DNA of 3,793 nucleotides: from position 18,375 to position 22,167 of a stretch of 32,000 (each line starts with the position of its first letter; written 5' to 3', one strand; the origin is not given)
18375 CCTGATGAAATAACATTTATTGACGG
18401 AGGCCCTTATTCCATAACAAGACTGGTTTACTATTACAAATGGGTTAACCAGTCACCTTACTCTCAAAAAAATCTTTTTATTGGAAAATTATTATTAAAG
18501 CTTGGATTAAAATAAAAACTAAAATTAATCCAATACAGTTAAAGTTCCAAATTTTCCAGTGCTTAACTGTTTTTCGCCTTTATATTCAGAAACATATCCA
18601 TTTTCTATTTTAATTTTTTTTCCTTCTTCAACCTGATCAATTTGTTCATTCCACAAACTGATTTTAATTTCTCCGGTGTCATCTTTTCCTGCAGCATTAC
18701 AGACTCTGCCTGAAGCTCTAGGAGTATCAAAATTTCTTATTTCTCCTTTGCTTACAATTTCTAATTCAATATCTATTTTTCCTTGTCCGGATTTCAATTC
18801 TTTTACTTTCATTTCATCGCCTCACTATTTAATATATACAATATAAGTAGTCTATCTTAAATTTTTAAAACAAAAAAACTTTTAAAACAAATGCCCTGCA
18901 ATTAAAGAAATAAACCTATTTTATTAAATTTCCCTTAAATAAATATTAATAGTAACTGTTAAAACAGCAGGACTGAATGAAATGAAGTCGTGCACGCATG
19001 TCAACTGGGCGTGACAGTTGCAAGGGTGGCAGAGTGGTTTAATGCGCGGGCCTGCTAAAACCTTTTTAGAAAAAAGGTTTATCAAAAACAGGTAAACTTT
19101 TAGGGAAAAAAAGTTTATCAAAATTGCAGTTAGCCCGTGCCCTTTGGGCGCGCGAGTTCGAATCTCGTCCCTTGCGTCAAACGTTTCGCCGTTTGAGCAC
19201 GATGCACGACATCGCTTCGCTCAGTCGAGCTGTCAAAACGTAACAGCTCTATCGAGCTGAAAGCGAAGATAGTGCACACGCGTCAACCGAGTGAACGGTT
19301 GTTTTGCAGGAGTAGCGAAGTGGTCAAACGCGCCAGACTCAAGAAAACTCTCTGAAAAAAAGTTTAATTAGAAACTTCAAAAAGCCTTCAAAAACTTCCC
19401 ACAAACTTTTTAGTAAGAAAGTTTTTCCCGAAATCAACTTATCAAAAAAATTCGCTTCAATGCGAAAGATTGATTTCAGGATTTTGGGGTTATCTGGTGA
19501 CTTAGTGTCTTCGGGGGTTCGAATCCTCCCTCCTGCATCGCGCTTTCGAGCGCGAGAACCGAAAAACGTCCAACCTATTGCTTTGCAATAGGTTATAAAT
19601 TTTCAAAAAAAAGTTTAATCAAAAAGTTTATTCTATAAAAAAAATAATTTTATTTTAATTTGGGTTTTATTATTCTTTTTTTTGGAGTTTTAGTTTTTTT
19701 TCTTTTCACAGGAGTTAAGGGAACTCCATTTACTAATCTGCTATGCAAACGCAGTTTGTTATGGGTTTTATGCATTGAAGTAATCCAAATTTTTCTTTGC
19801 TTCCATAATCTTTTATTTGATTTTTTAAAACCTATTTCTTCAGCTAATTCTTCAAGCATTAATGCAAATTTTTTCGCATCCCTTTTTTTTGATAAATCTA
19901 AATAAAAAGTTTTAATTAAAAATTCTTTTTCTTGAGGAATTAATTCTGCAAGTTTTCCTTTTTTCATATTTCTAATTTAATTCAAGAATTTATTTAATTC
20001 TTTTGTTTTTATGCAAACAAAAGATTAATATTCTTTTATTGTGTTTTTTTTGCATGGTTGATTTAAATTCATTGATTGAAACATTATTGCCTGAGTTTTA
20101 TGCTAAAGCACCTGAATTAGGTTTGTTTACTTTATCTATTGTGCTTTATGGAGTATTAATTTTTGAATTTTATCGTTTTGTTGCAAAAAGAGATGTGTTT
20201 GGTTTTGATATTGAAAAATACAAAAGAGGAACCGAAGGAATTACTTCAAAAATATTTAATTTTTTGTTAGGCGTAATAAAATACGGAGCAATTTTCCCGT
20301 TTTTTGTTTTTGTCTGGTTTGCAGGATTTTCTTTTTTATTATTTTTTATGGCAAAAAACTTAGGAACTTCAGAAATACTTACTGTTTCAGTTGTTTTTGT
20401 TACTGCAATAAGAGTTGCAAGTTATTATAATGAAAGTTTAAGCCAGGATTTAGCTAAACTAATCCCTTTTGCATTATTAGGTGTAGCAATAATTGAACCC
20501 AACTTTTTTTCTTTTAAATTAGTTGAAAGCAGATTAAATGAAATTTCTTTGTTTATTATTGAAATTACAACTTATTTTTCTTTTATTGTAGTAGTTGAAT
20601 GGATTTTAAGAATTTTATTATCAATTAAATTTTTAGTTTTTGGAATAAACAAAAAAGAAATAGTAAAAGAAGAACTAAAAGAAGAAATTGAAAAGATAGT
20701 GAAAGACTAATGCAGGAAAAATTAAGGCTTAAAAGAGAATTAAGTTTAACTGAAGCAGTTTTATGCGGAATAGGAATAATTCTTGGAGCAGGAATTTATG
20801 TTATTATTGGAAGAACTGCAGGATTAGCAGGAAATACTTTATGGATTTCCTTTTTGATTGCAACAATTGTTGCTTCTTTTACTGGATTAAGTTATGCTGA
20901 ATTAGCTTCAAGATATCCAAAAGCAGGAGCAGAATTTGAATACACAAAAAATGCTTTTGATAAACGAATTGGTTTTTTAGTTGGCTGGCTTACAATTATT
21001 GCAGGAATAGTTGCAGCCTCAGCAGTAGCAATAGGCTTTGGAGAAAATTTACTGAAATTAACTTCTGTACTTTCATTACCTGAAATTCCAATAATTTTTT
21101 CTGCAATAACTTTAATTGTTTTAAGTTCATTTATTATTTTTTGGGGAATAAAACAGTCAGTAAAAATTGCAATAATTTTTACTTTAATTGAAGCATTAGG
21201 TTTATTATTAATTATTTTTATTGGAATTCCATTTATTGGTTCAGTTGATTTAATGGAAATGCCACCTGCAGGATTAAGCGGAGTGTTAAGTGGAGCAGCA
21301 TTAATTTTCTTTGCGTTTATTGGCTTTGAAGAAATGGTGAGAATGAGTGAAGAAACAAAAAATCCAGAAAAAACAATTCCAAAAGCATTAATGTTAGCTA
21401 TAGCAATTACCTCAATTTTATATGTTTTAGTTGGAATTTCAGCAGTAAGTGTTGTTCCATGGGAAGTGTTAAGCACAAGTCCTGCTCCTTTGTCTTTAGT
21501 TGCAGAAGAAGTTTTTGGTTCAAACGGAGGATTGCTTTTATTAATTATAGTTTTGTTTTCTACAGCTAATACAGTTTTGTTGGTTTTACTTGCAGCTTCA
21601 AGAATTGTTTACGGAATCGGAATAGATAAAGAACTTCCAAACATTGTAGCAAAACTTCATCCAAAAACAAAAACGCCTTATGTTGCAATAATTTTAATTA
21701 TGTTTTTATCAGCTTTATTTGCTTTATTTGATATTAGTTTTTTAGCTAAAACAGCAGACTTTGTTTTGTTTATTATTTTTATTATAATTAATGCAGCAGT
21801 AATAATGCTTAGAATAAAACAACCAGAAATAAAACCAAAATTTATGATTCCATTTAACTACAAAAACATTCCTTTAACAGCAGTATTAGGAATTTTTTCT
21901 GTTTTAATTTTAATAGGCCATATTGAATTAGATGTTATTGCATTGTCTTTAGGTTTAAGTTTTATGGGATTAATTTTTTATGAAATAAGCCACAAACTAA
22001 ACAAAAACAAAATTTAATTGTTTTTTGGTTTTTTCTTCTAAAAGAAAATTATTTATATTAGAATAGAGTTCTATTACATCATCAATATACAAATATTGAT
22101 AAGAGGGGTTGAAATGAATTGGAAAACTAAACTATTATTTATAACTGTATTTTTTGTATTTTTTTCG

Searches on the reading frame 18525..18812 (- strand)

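Call 52: search_protein_families(library=pfam, proteins=[window:18525-18812:-], max_evalue=0.0001)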
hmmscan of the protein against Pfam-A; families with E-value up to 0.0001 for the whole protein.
window:18525-18812:- (95 aa): 2 families
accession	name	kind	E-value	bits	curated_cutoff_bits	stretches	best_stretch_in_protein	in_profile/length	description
PF01336.31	tRNA_anti-codon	-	3.4e-08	33.8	27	1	22-84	4-68/75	OB-fold nucleic acid binding domain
PF21473.3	Ssb-like_OB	-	1.1e-07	32.4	24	1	28-92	32-96/97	Single-stranded DNA binding protein Ssb-like, OB fold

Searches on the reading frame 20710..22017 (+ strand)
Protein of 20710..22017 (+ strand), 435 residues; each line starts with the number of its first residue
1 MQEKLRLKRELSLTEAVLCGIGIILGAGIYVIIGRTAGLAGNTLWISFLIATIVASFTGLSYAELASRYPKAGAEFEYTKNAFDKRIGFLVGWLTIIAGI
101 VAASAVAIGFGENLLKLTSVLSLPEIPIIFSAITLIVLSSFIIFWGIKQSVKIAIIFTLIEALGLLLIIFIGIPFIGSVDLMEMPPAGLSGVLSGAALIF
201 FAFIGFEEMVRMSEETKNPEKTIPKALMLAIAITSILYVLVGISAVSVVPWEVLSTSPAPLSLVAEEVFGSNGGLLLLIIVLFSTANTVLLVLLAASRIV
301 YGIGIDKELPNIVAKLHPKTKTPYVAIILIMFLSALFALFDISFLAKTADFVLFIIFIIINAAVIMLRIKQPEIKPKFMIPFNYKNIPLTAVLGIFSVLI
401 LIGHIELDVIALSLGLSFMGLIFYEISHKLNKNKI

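Call 52: search_protein_families(library=pfam, proteins=[window:20710-22017:+], max_evalue=0.0001)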
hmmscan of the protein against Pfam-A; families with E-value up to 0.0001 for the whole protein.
window:20710-22017:+ (435 aa): 3 families
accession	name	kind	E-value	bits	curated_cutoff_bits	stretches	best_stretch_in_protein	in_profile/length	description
PF13520.12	AA_permease_2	-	1.6e-52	179.3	27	1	11-402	1-401/427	Amino acid permease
PF00324.27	AA_permease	-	1.7e-37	129.7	24.6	1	17-402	3-410/470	Amino acid permease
PF03845.19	Spore_permease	-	6.9e-16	58.4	23.4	1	17-258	8-243/321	Spore germination protein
